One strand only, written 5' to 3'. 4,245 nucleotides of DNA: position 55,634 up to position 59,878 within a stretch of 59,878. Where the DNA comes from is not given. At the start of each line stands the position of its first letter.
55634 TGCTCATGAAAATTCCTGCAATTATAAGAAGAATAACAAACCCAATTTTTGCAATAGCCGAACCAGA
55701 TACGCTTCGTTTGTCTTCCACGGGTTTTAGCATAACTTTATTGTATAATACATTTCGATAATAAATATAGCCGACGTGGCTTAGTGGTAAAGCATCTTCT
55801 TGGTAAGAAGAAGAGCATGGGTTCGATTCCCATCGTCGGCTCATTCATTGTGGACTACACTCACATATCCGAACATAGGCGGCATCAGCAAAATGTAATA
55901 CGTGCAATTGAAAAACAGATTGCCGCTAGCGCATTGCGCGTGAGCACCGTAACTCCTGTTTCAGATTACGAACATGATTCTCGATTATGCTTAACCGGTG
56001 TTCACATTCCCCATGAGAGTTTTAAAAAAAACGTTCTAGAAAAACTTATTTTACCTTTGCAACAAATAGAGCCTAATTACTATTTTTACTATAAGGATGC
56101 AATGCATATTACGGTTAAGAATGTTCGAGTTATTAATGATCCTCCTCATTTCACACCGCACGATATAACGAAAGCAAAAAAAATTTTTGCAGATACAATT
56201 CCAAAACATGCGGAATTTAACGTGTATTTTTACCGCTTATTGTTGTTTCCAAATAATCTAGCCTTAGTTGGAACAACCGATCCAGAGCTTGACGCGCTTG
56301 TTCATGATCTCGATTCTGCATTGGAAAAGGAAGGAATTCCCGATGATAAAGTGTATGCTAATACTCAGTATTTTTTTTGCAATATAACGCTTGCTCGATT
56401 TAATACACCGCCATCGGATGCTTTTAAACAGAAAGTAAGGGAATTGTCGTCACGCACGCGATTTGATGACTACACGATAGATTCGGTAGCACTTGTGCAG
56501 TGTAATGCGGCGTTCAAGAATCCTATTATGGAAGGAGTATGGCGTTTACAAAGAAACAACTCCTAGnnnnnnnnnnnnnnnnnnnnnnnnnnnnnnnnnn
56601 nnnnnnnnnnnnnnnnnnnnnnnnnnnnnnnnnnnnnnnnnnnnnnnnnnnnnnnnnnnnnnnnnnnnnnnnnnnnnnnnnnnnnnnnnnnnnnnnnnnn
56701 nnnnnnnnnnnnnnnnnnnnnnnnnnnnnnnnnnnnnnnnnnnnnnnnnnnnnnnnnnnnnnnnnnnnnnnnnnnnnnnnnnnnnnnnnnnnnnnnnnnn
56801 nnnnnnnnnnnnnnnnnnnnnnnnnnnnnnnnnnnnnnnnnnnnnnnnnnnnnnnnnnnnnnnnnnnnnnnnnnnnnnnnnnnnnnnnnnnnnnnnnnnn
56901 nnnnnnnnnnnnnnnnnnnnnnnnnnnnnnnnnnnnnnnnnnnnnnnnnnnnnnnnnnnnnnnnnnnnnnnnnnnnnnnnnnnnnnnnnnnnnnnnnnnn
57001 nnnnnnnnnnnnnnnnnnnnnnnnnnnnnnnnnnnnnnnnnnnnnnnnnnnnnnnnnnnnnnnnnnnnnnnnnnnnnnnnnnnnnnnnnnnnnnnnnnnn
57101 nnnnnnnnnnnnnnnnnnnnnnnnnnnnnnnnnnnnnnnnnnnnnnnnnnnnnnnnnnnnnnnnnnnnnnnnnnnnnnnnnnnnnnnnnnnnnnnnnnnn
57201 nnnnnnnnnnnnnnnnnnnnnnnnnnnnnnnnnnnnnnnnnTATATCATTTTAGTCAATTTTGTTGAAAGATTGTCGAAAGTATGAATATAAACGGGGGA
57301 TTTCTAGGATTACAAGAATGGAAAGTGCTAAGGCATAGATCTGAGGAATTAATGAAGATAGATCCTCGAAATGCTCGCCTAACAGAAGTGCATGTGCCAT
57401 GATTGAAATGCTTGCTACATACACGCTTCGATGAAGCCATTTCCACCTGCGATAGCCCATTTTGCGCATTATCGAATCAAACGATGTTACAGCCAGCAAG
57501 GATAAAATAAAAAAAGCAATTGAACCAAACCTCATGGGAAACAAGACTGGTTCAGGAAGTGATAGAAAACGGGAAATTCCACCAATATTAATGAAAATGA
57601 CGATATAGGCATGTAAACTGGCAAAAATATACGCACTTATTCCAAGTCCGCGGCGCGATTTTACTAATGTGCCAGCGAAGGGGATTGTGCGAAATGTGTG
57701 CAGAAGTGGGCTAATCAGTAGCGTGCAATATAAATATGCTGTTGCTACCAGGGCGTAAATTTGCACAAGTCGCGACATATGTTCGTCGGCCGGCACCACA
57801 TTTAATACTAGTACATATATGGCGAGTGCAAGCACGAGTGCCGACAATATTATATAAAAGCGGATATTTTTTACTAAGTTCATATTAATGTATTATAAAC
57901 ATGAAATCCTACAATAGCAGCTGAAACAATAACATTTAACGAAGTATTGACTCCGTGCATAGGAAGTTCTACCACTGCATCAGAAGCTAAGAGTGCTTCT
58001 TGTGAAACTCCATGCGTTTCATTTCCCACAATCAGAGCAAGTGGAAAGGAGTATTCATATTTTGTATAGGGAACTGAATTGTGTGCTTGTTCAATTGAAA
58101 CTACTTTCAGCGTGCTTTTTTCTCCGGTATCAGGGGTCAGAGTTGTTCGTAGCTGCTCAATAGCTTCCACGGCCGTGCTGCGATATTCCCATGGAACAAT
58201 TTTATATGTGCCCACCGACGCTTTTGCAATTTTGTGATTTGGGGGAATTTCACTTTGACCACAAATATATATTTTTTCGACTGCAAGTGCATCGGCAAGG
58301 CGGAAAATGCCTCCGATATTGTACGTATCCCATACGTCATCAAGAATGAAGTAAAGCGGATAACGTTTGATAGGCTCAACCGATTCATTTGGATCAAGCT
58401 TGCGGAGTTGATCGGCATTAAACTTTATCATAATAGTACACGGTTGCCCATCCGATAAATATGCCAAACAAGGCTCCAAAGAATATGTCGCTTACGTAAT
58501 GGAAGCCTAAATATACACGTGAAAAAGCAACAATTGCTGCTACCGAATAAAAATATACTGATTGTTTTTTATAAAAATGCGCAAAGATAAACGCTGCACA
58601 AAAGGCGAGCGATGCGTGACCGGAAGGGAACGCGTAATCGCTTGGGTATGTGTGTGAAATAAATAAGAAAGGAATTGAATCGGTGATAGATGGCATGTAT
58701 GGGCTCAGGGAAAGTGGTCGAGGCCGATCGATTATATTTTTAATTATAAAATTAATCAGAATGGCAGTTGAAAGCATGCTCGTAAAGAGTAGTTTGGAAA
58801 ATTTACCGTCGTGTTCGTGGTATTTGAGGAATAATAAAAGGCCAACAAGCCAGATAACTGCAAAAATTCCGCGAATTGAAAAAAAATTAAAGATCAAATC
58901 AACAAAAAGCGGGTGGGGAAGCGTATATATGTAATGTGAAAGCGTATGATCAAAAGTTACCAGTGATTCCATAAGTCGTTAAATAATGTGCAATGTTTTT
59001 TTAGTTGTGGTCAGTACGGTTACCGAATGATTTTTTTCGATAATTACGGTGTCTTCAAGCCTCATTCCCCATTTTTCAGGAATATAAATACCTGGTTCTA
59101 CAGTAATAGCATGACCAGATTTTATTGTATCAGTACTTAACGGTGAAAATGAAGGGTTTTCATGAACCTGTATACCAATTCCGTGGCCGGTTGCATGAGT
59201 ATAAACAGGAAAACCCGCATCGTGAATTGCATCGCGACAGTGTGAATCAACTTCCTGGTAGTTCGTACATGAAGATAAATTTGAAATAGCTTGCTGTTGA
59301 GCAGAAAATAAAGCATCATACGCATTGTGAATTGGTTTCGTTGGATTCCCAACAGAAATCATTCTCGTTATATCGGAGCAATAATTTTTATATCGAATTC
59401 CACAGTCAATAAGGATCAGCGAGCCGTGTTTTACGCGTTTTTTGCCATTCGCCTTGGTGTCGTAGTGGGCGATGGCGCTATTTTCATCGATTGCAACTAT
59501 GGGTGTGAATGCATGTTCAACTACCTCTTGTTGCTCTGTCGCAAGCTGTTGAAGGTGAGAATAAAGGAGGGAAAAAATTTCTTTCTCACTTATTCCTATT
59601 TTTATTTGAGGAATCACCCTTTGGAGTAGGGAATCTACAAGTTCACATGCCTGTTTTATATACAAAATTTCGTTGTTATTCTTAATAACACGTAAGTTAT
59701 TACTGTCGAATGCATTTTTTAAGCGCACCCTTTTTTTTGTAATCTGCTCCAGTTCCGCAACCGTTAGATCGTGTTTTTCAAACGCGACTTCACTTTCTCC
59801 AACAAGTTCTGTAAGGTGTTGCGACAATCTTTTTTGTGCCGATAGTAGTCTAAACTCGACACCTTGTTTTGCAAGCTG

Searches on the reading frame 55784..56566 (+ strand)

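Call 45: search_protein_families(library=pfam, proteins=[window:55784-56566:+], max_evalue=0.01)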
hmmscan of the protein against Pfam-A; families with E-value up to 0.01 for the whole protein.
window:55784-56566:+ (260 aa): 1 family
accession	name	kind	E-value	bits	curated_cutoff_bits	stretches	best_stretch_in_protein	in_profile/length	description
PF13563.12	2_5_RNA_ligase2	-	0.00033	21.2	27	1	97-238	16-146/152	2'-5' RNA ligase superfamily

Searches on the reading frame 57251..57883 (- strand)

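Call 39: search_protein_families(library=pfam, proteins=[window:57251-57883:-], max_evalue=0.1)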
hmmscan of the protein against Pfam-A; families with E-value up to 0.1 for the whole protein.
window:57251-57883:- (210 aa): 3 families
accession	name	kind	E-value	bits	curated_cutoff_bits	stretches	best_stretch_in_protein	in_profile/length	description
PF01794.25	Ferric_reduct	-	2.7e-11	44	28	1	45-160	3-119/121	Ferric reductase like transmembrane component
PF16481.10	DUF5058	-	0.025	14.6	28.2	1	114-195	117-197/222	Domain of unknown function (DUF5058)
PF25592.1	DUF7937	-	0.025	13.9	31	1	10-157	142-282/402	Domain of unknown function (DUF7937)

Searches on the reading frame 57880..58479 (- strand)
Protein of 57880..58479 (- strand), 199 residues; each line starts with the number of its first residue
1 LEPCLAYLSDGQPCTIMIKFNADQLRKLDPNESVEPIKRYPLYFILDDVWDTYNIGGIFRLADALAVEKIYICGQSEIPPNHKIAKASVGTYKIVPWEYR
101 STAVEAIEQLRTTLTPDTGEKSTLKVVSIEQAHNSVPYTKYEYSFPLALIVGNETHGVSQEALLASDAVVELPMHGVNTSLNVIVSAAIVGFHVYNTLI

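Call 45: search_protein_families(library=pfam, proteins=[window:57880-58479:-], max_evalue=0.01)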
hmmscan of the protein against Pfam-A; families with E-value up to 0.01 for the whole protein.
window:57880-58479:- (199 aa): 1 family
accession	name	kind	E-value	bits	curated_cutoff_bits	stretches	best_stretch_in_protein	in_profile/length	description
PF00588.24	SpoU_methylase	-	9.6e-28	97.5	29.7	1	42-190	2-140/142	SpoU rRNA Methylase family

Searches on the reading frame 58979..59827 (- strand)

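Call 45: search_protein_families(library=pfam, proteins=[window:58979-59827:-], max_evalue=0.01)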
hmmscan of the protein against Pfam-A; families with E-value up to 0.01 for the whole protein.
window:58979-59827:- (282 aa): 1 family
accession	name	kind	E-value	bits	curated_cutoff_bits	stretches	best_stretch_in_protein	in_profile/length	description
PF00557.29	Peptidase_M24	-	1.5e-55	188.6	23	1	57-264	3-207/208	Metallopeptidase family M24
